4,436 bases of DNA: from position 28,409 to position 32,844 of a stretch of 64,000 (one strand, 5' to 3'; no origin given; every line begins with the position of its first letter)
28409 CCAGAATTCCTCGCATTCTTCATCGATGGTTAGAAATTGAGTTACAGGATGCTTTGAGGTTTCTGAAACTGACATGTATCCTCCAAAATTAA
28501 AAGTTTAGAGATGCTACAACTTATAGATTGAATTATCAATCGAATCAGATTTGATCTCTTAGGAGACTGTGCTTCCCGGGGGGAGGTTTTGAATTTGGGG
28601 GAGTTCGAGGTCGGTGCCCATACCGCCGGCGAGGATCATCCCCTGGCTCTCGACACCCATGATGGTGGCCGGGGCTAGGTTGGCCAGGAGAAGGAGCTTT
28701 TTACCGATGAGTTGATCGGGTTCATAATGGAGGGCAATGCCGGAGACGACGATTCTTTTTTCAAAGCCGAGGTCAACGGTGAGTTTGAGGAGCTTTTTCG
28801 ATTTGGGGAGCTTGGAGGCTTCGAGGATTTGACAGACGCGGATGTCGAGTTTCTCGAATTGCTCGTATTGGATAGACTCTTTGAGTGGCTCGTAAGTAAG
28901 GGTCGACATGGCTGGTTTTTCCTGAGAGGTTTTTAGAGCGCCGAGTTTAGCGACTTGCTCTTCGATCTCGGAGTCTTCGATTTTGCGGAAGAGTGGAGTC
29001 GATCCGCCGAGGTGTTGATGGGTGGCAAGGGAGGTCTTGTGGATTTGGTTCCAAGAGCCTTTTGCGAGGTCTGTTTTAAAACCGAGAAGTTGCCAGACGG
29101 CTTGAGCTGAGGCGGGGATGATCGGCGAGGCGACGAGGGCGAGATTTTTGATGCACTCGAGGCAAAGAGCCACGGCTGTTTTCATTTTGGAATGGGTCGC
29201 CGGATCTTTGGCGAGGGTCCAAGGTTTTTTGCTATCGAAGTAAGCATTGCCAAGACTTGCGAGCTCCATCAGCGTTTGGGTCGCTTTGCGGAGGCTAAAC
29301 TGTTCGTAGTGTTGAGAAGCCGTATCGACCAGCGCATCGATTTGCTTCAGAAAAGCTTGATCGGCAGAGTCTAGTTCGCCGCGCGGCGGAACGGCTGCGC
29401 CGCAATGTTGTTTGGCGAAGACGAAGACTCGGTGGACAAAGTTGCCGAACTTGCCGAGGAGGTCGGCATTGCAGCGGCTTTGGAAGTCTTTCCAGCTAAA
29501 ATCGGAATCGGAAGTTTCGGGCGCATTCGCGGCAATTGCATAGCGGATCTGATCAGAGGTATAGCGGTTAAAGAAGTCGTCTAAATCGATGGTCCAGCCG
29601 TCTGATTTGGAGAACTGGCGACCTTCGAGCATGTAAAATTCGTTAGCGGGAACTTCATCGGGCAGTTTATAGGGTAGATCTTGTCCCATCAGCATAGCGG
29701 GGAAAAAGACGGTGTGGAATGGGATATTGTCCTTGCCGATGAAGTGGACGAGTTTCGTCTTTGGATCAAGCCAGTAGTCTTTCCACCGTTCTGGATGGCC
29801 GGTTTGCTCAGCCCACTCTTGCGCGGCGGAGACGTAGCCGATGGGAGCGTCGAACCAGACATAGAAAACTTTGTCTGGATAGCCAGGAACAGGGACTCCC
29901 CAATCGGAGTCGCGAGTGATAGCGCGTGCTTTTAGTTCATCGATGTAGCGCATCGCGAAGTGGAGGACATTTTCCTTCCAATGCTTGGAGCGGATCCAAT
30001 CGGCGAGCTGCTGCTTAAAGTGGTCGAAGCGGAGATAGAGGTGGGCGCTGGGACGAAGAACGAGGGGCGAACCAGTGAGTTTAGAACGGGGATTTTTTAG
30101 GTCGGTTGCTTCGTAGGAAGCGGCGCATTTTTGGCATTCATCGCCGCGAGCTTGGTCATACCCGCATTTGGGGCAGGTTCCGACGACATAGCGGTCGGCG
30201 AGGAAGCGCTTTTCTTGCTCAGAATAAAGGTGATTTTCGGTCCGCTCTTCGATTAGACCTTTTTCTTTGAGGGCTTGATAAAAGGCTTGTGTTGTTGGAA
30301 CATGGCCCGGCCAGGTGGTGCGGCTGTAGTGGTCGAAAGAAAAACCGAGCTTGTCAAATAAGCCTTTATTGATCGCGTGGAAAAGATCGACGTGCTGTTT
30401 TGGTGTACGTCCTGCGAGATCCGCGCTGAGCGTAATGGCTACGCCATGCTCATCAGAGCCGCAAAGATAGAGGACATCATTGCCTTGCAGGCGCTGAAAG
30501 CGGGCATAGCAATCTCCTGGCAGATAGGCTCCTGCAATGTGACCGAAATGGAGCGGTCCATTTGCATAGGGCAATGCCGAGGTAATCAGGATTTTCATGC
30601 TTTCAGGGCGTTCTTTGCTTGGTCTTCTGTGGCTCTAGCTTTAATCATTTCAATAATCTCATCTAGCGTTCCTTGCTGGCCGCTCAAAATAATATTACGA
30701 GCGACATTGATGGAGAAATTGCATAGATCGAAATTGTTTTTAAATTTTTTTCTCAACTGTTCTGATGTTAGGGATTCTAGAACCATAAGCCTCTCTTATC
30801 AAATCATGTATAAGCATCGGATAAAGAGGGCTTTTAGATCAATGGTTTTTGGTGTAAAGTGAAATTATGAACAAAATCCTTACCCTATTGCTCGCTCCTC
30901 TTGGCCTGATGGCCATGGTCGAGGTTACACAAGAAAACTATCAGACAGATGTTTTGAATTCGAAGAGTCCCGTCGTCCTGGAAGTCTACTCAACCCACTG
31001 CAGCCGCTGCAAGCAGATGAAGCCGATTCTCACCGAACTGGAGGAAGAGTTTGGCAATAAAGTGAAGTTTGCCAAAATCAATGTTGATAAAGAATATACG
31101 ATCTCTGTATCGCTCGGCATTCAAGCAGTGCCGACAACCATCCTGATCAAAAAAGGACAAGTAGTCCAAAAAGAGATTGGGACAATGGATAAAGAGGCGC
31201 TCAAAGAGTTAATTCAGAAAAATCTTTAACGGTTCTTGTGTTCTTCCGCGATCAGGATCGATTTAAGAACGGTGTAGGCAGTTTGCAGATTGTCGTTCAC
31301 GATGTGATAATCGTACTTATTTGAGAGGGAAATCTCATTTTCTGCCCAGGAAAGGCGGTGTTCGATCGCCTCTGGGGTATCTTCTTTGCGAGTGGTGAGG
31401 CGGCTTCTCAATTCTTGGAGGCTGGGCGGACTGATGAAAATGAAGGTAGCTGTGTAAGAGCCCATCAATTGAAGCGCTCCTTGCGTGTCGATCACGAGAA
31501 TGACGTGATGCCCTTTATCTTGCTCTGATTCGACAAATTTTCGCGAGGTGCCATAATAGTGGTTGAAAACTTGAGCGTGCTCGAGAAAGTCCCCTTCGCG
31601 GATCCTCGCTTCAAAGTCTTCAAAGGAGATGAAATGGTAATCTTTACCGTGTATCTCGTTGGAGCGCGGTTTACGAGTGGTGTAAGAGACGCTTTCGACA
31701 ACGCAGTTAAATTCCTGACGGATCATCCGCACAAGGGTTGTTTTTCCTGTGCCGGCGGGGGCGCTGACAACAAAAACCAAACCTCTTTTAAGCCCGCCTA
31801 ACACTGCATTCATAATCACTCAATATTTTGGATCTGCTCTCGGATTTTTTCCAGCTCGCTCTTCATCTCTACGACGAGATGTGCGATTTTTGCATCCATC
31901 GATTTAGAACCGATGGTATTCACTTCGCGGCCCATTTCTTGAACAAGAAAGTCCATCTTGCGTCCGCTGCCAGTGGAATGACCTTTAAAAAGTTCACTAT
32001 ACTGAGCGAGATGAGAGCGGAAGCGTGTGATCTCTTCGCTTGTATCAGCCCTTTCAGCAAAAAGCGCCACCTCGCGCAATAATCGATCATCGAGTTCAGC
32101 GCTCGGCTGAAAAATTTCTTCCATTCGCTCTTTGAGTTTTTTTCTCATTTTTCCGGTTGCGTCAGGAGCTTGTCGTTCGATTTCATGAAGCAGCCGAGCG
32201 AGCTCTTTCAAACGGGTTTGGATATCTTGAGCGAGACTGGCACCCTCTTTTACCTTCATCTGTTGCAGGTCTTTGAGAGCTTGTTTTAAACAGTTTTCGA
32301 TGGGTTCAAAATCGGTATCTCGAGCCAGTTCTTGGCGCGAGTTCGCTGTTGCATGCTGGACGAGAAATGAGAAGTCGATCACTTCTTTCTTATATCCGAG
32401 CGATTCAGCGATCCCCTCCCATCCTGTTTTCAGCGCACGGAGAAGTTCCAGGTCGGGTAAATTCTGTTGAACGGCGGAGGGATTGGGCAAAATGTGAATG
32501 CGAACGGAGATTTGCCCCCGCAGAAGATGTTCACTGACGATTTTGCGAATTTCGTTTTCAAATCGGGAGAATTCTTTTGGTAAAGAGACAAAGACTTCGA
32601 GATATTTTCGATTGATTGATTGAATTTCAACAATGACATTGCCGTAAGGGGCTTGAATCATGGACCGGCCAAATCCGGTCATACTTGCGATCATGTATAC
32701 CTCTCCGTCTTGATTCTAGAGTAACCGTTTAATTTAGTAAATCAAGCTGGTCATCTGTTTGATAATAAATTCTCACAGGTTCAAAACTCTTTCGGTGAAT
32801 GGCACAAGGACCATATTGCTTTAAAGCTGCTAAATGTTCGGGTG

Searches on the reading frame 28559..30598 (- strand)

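Call 42: search_protein_families(library=pfam, proteins=[window:28559-30598:-], max_evalue=0.00001)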
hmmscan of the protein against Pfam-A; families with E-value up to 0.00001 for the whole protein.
window:28559-30598:- (679 aa): 5 families
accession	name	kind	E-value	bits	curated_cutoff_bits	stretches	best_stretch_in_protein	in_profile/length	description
PF09334.17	tRNA-synt_1g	-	1.9e-146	488.3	20.1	1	3-391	1-390/391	tRNA synthetases class I (M)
PF01588.26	tRNA_bind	-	2.4e-22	79.3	27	1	586-662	1-80/96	Putative tRNA binding domain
PF19303.5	Anticodon_3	-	1.7e-18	67.4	23.5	1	403-553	1-148/152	Anticodon binding domain of methionyl tRNA ligase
PF00133.28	tRNA-synt_1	-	4.2e-16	59.2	22.7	1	7-249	29-256/414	tRNA synthetases class I (I, L, M and V)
PF08264.19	Anticodon_1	-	7.7e-14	52.2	25.1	1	413-521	1-108/148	Anticodon-binding domain of tRNA ligase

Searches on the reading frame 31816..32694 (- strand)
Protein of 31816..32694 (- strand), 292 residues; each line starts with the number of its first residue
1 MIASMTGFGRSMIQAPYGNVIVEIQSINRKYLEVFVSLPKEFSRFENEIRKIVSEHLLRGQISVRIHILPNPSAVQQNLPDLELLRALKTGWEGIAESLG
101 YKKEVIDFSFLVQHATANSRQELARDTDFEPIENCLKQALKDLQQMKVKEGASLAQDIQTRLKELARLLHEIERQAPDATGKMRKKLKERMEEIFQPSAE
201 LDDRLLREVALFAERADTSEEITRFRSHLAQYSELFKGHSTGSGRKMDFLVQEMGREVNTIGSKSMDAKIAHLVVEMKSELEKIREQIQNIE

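Call 42: search_protein_families(library=pfam, proteins=[window:31816-32694:-], max_evalue=0.00001)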
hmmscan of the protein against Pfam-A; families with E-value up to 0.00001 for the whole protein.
window:31816-32694:- (292 aa): 2 families
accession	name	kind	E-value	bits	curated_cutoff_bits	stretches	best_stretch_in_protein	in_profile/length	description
PF08340.16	YicC-like_C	-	4.8e-41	140.1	27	1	172-292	1-120/120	Endoribonuclease YicC-like, C-terminal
PF03755.18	YicC-like_N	-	2.8e-30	106.2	25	1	2-155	1-155/156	Endoribonuclease YicC-like, N-terminal region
